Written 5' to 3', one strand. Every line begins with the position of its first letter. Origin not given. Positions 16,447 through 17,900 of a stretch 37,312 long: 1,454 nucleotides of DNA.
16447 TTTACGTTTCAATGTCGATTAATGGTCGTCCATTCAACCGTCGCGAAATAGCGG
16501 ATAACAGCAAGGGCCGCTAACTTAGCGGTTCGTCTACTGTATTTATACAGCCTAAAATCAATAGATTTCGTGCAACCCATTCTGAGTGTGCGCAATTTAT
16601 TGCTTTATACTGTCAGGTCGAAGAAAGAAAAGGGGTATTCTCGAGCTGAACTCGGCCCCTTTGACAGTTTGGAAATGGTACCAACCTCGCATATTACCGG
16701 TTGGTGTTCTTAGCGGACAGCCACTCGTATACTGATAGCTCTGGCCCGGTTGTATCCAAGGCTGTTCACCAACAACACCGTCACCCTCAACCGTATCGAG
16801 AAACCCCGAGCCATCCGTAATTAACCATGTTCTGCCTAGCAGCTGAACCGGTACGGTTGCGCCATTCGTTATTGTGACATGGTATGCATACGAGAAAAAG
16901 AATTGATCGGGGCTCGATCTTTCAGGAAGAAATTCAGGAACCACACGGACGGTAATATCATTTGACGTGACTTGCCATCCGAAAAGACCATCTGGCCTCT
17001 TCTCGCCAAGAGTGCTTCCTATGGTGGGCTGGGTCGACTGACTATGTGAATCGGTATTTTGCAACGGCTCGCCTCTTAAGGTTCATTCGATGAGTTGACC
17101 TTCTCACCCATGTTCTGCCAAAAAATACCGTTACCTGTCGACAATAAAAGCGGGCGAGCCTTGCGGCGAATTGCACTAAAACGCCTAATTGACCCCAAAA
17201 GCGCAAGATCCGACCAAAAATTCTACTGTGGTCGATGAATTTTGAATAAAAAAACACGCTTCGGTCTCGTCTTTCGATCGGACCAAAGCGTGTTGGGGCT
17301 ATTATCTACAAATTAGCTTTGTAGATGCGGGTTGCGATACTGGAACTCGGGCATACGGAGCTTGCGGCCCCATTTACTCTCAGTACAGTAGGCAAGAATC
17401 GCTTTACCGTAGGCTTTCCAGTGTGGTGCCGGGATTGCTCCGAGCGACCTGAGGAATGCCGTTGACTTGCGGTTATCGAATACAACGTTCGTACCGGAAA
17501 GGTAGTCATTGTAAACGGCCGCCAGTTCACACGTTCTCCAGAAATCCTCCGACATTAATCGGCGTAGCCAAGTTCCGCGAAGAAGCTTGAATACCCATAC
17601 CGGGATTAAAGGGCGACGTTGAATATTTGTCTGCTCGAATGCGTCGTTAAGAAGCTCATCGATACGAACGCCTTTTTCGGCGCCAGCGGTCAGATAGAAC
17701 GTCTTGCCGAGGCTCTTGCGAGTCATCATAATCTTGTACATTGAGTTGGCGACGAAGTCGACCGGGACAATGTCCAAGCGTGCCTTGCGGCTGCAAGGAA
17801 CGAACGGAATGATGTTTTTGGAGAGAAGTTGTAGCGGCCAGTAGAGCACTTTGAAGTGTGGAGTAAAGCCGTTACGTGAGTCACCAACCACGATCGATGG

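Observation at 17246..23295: Self-contained type II FAS/PKS-like operon ending in a thioester reductase (KR - long ACP - double hot-dog DH - KS - triad-less KS - reductase)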

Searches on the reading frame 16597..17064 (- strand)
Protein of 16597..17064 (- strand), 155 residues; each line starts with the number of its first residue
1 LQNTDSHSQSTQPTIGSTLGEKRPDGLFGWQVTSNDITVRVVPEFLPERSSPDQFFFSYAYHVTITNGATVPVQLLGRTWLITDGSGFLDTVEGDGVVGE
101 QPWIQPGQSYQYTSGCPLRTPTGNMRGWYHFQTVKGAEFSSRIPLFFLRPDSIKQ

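Call 33: search_protein_families(library=pfam, proteins=[window:16597-17064:-], max_evalue=0.0001)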
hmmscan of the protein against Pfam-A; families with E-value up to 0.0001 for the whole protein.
window:16597-17064:- (155 aa): 1 family
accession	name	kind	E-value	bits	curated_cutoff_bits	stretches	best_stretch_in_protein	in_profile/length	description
PF04379.20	DUF525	-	2.1e-31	108.4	27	1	48-132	2-86/87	ApaG domain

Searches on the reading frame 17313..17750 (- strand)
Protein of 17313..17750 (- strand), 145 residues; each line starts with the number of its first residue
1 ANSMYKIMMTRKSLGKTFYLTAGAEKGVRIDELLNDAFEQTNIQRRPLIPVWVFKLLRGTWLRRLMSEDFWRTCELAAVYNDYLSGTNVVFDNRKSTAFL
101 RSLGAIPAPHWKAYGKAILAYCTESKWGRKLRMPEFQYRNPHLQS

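Call 23: search_protein_families(library=pfam, proteins=[window:17313-17750:-], max_evalue=10)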
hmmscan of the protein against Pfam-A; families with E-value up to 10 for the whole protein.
window:17313-17750:- (145 aa): 0 families
